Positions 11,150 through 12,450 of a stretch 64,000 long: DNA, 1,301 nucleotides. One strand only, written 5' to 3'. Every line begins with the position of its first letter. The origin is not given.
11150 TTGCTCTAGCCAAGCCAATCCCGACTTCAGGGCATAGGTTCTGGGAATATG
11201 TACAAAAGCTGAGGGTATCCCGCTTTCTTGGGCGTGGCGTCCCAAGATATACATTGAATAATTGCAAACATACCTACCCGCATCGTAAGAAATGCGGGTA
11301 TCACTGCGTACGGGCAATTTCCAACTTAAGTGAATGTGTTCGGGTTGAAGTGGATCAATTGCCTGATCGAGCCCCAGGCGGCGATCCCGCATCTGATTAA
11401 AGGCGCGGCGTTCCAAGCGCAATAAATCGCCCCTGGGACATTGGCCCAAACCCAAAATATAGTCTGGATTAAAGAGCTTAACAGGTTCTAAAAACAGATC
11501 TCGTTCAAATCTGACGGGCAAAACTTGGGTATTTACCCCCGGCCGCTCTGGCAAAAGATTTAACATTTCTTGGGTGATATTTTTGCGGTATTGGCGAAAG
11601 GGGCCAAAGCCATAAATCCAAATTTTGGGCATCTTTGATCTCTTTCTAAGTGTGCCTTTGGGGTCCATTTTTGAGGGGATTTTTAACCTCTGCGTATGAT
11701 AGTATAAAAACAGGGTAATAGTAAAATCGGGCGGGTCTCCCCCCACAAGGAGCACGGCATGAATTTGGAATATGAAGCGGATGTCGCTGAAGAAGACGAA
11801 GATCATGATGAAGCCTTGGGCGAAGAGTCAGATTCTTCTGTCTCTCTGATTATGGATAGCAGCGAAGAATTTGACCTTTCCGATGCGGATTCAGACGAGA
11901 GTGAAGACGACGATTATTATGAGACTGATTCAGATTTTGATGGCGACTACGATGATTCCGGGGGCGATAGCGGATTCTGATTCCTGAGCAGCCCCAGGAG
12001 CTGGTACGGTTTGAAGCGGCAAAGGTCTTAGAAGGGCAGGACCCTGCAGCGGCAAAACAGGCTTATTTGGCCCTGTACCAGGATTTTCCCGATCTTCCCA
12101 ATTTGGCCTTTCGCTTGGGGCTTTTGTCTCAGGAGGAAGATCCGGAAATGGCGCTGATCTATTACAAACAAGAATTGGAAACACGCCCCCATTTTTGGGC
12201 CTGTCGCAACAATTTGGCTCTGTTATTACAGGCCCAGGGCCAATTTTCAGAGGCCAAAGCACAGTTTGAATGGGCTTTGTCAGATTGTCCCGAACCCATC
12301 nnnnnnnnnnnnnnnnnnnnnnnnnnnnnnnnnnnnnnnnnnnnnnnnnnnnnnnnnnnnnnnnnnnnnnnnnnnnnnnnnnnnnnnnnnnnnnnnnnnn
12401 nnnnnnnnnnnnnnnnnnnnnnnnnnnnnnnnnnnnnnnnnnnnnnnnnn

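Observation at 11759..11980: Hyper-acidic, Ser-rich 73-aa protein immediately upstream of a TPR/O-GlcNAc-transferase-like gene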

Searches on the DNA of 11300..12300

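Call 55: search_rna_families(source=window, start=11300, end=12300, threshold=evalue, max_evalue=1)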
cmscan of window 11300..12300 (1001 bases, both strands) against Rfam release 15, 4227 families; matches with E-value up to 1: 1.
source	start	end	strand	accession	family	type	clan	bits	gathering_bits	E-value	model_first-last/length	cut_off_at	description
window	11789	11838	+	RF00323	snoR79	Gene; snRNA; snoRNA; CD-box;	-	19.9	80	0.39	1-65/65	no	Small nucleolar RNA R79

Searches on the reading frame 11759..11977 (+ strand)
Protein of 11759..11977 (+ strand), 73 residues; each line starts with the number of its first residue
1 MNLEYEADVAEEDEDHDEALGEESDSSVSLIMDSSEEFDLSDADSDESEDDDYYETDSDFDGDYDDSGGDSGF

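Call 4: search_protein_families(library=pfam, proteins=[window:11759-11977:+], max_evalue=0.01)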
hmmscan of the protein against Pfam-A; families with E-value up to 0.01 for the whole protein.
window:11759-11977:+ (73 aa): 0 families

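Call 5: find_homologous_proteins(query=window:11759-11977:+, max_evalue=0.01)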
Query window:11759-11977:+ (73 aa): 3 proteins with E <= 0.01 among 12 candidates.
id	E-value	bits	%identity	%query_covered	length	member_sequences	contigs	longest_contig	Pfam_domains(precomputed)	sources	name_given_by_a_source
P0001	7.6e-26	107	86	100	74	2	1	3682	-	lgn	-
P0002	1.3e-25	107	86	100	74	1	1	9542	-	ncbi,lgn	ncbi:MAG: hypothetical protein AB7I41_22765 [Candidatus Sericytochromatia bacterium]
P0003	4.4e-24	102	84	100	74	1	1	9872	-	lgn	-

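Call 8: find_encoding_contigs(protein=P0002, flank=4000, max_places=3)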
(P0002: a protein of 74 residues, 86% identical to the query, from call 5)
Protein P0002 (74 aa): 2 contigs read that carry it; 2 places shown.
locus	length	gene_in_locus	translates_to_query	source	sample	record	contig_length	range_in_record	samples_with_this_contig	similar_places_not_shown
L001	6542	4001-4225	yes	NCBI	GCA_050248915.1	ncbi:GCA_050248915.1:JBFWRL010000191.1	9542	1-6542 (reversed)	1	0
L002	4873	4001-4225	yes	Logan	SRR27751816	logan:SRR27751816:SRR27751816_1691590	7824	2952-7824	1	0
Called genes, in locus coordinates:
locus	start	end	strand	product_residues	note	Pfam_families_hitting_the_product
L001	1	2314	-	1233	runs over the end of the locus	-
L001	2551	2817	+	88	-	-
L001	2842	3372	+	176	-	PF13328:HD_4, PF01966:HD (weak)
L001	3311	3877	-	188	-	PF01470:Peptidase_C15 (faint)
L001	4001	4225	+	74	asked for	-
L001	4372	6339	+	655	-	PF00515:TPR_1 (faint), PF07719:TPR_2 (faint), PF13181:TPR_8 (faint), PF13374:TPR_10 (faint), PF13414:TPR_11 (faint), PF13431:TPR_17 (weak), PF14559:TPR_19 (weak), PF13844:Glyco_transf_41, +3 more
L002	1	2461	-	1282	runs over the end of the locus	-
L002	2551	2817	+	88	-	-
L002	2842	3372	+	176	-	PF13328:HD_4, PF01966:HD (weak)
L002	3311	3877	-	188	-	PF01470:Peptidase_C15 (faint)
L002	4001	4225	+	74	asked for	-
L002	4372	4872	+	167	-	?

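Call 9: find_encoding_contigs(protein=P0003, flank=4000, max_places=3)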
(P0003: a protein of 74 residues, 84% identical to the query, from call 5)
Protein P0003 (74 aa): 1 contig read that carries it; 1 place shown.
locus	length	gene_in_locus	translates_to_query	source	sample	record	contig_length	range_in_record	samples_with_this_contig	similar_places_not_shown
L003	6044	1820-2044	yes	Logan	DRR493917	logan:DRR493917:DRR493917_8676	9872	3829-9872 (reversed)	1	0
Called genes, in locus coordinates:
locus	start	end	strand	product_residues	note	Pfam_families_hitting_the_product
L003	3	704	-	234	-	?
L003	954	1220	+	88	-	-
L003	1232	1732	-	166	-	PF01470:Peptidase_C15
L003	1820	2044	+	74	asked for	-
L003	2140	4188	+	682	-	PF13371:TPR_9 (faint), PF14559:TPR_19 (faint), PF13844:Glyco_transf_41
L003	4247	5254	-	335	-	-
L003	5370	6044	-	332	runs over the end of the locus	-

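Call 10: find_encoding_contigs(protein=P0001, flank=4000, max_places=3)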
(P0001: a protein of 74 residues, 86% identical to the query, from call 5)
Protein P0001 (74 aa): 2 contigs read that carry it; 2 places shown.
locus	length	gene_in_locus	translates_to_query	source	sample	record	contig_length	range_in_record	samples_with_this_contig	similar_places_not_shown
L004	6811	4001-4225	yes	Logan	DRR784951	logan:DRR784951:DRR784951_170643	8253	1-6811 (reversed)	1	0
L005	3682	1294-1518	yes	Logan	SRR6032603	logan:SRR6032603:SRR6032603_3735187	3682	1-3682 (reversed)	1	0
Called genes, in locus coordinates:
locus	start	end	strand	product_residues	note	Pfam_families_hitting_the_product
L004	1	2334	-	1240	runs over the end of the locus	-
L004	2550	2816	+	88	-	-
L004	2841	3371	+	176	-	PF13328:HD_4, PF01966:HD (weak)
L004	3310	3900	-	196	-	PF01470:Peptidase_C15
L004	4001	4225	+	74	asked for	-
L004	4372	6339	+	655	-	PF00515:TPR_1 (faint), PF07719:TPR_2 (faint), PF13181:TPR_8 (faint), PF13371:TPR_9 (weak), PF13431:TPR_17 (weak), PF14559:TPR_19 (weak), PF14559:TPR_19 (weak), PF13844:Glyco_transf_41, +10 more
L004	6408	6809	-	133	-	?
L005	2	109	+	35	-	?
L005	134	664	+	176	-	PF13328:HD_4, PF01966:HD (weak)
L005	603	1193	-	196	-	PF01470:Peptidase_C15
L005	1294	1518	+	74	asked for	-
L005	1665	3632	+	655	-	PF00515:TPR_1 (faint), PF07719:TPR_2 (faint), PF13181:TPR_8 (faint), PF13371:TPR_9 (weak), PF13431:TPR_17 (weak), PF14559:TPR_19 (weak), PF14559:TPR_19 (weak), PF13844:Glyco_transf_41, +10 more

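Call 22: find_homologous_proteins(query=A1, max_evalue=0.01)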
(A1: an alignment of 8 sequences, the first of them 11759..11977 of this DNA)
Query A1 (8 sequences) (73 aa, profile of the alignment): 6 proteins with E <= 0.01 among 6044 candidates.
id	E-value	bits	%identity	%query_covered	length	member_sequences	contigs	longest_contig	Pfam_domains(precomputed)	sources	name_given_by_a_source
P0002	2.2e-32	129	86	100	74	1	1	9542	-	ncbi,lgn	ncbi:MAG: hypothetical protein AB7I41_22765 [Candidatus Sericytochromatia bacterium]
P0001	1.2e-31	127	86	100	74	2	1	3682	-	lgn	-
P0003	8.1e-31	124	84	100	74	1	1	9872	-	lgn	-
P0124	1.2e-26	111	66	73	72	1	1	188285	-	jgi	jgi:hypothetical protein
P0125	1.9e-26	110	55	75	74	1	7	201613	-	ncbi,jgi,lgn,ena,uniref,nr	ncbi:hypothetical protein COW36_02140 [bacterium (Candidatus Blackallbacteria) CG17_big_fil_post_rev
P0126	2.1e-5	43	49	78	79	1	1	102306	-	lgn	-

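Call 34: search_solved_structures(query=A1, max_evalue=10)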
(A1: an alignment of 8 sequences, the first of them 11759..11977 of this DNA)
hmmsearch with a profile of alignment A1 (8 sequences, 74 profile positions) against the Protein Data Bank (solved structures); distinct sequences matched with E-value up to 10: 0.

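Call 42: search_protein_families(library=ncbifam, proteins=[window:11759-11977:+], max_evalue=0.01)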
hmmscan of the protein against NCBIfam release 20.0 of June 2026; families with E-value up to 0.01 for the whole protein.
window:11759-11977:+ (73 aa): 0 families

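Call 46: search_protein_representatives(alignment_id=A3)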
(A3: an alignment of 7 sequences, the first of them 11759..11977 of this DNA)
Query: 7 sequences, 74 profile positions. Proteins with E-value up to 0.001 (for the whole library): 3; up to 1e-10: 3; up to 1e-30: 0. The best 3 are listed.
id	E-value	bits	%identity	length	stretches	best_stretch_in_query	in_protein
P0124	9.1e-26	106.3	-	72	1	4-74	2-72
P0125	1.6e-25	105.6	-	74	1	1-74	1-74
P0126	2.8e-21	91.9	-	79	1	3-74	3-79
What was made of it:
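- Tried and rejected: An exhaustive HMMER profile search of 1.84 billion cluster representatives found only the 3 Sericytochromatia clusters (call 46).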

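Call 56: predict_structure(alignment_id=A3)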
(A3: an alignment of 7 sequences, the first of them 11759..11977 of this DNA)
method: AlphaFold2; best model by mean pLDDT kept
length: 73 residues; sequences in the alignment: 7
mean_pLDDT: 61.7   pTM: 0.13
mean pLDDT of the five models: 61.7, 61.3, 61.2, 59.9, 58.9
residues with pLDDT >= 90: 0; 70-90: 4; 50-70: 66; < 50: 3
segments of 3 or more residues with pLDDT < 50: none
pLDDT, mean of each block of 10 residues (from residue 1): 50 60 67 65 61 63 65 65
secondary structure, 60 per line:
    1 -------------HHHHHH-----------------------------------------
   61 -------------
elements in order: H14-19
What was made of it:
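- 11759..11980 (+): Gene for a 73-aa hyper-acidic, intrinsically disordered protein. Invariant motifs are E-E-x-E-D-x-(D/E)-E-A-L-G, E-D-x-D-Y-Y and G-G-D-S-G-F at the C-terminus. AF2 gives pLDDT 62 and pTM 0.13, with only a short helix at residues 14-19 (call 56).
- On Ocr/ArdA-like DNA mimics, for the acidic protein: AF2 with the family alignment gives pLDDT 62 and pTM 0.13, with only a 6-residue helix (call 56).
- The protein is predicted to be disordered (call 56). It is predicted to be disordered, unlike folded DNA mimics (call 56).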

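Call 66: search_protein_families(library=phrogs, proteins=[window:11759-11977:+, P0125, P0126], max_evalue=0.1)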
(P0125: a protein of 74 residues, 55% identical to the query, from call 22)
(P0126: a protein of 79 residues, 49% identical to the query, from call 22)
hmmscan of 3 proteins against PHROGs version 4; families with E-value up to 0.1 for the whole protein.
window:11759-11977:+ (73 aa): 0 families

P0125 (74 aa): 0 families

P0126 (79 aa): 0 families

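Call 67: search_protein_families(library=padloc, proteins=[window:11759-11977:+, P0125], max_evalue=0.01)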
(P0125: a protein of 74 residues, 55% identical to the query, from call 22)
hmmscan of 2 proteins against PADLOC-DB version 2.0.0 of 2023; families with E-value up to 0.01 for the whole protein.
window:11759-11977:+ (73 aa): 0 families

P0125 (74 aa): 0 families
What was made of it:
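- It has no PHROGs, PADLOC or PDB match (calls 34, 66, 67).
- Tried and rejected: Pfam, NCBIfam, PHROGs, PADLOC and a PDB profile search all returned nothing (calls 4, 34, 42, 66, 67).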
